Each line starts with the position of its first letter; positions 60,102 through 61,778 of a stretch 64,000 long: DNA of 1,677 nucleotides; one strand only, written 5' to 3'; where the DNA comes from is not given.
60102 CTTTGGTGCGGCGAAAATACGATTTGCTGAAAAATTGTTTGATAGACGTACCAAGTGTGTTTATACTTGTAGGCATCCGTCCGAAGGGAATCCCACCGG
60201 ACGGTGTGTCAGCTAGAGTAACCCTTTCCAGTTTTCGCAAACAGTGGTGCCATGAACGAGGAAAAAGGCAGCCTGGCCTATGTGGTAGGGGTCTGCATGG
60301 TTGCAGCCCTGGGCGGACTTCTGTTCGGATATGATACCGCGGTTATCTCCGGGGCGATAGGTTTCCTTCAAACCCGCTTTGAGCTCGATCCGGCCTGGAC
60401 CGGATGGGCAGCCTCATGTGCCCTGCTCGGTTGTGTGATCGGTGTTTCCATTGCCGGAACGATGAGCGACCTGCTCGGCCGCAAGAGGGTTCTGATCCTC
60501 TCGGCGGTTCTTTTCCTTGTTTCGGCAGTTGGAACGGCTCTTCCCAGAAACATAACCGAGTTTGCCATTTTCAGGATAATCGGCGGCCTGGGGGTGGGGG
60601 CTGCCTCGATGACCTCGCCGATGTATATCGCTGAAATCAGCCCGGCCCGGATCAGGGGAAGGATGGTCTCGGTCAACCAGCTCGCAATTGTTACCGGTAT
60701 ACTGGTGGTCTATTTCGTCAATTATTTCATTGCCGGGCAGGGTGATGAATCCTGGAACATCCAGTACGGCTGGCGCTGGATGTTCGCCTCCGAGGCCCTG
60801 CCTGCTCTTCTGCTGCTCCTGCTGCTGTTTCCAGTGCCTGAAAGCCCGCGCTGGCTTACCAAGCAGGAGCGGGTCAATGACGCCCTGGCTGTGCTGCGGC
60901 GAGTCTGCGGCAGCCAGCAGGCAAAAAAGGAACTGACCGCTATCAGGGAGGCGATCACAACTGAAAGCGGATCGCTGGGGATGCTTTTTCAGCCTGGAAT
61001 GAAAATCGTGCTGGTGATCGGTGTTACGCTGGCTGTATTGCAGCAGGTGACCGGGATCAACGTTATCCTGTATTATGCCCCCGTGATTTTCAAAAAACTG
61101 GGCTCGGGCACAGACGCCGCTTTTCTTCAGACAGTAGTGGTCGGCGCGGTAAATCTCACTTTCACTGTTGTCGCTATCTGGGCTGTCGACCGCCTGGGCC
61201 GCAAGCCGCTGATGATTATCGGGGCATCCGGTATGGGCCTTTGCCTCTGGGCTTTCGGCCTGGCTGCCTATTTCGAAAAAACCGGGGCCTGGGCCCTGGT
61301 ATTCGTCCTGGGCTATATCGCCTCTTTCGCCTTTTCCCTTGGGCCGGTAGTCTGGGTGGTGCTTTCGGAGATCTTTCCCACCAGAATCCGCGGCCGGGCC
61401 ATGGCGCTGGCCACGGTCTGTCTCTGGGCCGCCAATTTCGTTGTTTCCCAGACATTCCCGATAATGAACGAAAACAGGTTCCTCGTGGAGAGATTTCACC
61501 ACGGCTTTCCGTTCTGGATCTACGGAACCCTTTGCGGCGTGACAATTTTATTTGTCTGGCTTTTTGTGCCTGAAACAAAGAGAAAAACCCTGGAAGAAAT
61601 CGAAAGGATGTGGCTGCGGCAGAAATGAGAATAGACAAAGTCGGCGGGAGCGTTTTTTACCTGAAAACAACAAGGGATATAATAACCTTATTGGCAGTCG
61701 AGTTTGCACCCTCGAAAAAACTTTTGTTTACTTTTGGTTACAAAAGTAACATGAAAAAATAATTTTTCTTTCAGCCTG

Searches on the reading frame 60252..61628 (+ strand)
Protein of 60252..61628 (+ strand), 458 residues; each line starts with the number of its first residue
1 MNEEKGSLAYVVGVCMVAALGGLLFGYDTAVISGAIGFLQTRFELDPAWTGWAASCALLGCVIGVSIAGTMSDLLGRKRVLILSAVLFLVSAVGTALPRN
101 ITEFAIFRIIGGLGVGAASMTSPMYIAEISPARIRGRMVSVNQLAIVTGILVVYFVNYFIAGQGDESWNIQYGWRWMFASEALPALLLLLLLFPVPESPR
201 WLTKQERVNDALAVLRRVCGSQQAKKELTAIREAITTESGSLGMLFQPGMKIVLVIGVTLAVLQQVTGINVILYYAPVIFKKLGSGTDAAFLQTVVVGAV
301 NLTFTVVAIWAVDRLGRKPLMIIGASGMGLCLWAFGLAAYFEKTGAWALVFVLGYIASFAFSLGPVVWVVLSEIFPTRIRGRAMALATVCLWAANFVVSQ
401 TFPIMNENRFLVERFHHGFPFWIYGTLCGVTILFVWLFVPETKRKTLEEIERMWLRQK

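Call 71: find_encoding_contigs(protein=window:60252-61628:+, flank=10000, max_places=3)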
Protein window:60252-61628:+ (458 aa): 6 contigs read that carry it; 3 places shown.
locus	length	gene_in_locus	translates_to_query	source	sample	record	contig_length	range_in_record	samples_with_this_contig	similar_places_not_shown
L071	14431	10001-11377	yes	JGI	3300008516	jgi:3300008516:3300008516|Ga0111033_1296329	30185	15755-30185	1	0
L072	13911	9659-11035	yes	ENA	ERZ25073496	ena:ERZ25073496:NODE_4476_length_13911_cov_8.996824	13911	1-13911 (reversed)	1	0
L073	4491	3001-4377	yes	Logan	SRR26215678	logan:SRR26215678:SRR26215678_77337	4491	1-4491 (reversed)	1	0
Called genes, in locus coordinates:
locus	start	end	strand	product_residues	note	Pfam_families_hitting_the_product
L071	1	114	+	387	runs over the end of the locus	PF00266:Aminotran_5, PF01212:Beta_elim_lyase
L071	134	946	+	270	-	PF01149:Fapy_DNA_glyco, PF06831:H2TH, PF06827:zf-FPG_IleRS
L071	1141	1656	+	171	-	PF00578:AhpC-TSA, PF08534:Redoxin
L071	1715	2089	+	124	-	PF01880:Desulfoferrodox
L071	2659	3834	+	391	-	PF03349:Toluene_X (faint)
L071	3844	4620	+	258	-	-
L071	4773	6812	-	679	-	PF07940:Hepar_II_III_C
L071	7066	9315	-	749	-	PF14559:TPR_19 (faint)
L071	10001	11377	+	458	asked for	PF00083:Sugar_tr, PF07690:MFS_1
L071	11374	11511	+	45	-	-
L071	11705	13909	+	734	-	PF00703:Glyco_hydro_2, PF02836:Glyco_hydro_2_C (faint)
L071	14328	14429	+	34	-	?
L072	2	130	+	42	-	?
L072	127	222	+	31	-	-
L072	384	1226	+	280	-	PF01592:NifU_N, PF04324:Fer2_BFD, PF01106:NifU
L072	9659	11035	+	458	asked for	PF00083:Sugar_tr, PF07690:MFS_1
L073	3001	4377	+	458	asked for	PF00083:Sugar_tr, PF07690:MFS_1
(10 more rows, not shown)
